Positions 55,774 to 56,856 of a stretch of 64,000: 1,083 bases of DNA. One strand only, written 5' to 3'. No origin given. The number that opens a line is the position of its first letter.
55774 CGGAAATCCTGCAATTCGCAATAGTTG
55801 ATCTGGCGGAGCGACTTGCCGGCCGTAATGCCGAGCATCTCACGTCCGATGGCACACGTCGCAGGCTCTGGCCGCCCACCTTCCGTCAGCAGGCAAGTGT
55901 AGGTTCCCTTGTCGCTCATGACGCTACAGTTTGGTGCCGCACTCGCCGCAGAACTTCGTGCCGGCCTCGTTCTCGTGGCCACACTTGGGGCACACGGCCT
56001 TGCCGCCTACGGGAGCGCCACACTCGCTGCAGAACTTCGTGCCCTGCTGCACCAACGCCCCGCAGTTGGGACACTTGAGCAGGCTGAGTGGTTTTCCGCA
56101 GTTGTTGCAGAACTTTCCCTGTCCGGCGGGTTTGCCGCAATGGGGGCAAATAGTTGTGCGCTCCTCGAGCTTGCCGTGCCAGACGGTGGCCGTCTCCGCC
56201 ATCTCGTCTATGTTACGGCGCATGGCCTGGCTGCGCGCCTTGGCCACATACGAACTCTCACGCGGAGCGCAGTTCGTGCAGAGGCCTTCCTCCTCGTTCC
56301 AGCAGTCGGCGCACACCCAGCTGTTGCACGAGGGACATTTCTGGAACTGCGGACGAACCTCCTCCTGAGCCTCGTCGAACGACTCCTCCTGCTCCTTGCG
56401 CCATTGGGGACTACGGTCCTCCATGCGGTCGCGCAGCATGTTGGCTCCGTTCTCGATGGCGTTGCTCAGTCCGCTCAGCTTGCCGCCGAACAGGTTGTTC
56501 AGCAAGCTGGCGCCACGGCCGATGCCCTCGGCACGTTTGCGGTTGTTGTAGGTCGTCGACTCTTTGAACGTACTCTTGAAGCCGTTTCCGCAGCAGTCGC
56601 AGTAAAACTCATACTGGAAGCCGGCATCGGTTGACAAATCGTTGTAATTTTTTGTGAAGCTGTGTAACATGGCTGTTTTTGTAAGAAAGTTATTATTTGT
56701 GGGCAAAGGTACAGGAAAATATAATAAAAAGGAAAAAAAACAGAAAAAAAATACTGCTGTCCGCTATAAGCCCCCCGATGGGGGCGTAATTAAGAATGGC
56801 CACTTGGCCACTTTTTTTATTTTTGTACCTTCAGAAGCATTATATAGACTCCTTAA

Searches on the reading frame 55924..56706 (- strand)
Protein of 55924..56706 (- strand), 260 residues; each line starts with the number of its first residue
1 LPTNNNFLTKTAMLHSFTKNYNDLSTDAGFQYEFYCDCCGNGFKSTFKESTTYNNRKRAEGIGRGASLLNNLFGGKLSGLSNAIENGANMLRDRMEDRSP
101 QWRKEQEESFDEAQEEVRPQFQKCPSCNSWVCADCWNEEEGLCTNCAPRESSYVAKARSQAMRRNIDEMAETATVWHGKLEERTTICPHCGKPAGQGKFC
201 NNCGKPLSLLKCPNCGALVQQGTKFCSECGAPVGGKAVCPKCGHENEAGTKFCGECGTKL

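Call 57: search_protein_families(library=pfam, proteins=[window:55924-56706:-], max_evalue=0.01)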
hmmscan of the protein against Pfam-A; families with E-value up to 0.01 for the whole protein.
window:55924-56706:- (260 aa): 7 families
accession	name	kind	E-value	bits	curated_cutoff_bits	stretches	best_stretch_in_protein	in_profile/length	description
PF13240.11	Zn_Ribbon_1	-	7e-15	54.7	25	2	211-233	1-23/23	zinc-ribbon domain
PF12773.13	DZR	-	1.4e-13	51.1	27.3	2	187-230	1-45/45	Double zinc ribbon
PF13248.11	Zn_ribbon_3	-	1.7e-12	46.7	27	3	210-232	3-25/26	zinc-ribbon domain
PF24463.1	DUF7577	-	1.3e-07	31.5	28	2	237-260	3-26/27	Domain of unknown function (DUF7577)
PF18912.6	DZR_2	-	2e-05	24.7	27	1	211-256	9-55/56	Double zinc ribbon domain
PF07191.17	Zn_ribbon_6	-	0.0017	18.8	25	1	182-217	14-47/67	Double zinc ribbon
PF24460.1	DUF7575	-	0.0028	17.4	28.5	1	236-260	3-27/28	Domain of unknown function (DUF7575)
